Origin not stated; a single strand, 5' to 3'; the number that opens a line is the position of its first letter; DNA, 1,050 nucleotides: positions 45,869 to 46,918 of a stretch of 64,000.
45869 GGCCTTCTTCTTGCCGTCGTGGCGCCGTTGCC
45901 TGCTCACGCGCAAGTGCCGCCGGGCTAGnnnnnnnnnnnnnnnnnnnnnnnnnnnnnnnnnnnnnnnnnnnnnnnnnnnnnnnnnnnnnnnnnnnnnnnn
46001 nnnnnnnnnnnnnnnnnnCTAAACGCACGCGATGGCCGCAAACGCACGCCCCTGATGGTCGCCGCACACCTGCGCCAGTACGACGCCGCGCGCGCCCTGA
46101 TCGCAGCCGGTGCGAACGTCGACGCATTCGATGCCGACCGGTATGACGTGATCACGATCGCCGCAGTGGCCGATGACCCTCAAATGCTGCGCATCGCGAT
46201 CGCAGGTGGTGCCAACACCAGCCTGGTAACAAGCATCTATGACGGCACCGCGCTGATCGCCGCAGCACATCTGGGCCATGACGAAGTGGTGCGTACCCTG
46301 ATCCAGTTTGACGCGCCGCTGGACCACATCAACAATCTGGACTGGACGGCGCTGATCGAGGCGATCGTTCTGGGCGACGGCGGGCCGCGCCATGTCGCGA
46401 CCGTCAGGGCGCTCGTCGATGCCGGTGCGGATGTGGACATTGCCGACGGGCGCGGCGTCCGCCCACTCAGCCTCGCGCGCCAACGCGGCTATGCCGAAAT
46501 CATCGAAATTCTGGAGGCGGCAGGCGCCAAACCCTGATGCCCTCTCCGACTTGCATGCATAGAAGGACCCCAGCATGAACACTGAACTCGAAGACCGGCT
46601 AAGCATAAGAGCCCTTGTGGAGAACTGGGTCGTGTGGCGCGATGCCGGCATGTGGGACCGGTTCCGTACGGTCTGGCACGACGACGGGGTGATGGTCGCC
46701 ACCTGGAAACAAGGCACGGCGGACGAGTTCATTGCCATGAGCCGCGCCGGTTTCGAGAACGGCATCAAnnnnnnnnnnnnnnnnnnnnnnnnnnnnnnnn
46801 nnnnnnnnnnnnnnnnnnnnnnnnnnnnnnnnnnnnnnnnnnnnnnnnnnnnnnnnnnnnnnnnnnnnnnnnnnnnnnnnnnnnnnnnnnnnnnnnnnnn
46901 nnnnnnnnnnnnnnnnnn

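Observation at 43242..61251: Two divergent paralogues of an FrsA/DHPON-hydrolase-like C-C hydrolase in different catabolic contexts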

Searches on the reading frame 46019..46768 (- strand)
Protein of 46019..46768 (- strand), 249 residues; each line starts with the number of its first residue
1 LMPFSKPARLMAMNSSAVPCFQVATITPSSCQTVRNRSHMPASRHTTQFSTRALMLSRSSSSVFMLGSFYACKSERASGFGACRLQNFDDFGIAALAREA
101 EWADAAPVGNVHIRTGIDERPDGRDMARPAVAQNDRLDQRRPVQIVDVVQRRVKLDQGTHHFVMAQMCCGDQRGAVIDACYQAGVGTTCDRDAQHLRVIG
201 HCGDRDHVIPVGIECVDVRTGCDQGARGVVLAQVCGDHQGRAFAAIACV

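Call 11: search_protein_families(library=pfam, proteins=[window:46019-46768:-], max_evalue=0.001)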
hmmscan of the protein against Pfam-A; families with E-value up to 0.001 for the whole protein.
window:46019-46768:- (249 aa): 0 families

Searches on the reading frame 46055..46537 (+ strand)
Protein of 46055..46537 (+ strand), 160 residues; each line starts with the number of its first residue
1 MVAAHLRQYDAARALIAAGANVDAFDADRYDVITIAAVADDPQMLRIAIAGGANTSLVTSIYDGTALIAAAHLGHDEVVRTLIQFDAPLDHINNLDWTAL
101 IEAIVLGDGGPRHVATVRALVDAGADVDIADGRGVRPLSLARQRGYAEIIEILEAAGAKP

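Call 15: search_protein_families(library=pfam, proteins=[window:46055-46537:+], max_evalue=0.001)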
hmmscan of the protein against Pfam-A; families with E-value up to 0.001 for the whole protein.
window:46055-46537:+ (160 aa): 5 families
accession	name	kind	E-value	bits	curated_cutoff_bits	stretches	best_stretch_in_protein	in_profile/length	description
PF13637.12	Ank_4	-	1.7e-16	60.3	22.7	1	68-104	2-38/50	Ankyrin repeats (many copies)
PF12796.13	Ank_2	-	6.8e-16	59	27.3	1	35-131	3-90/90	Ankyrin repeats (3 copies)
PF00023.36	Ank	-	2.1e-14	53.2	21.1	1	65-94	4-33/33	Ankyrin repeat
PF13857.12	Ank_5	-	4.8e-07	30.4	27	0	120-153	1-35/56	Ankyrin repeats (many copies)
PF13606.12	Ank_3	-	6.2e-07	29.6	22.3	0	65-91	4-30/30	Ankyrin repeat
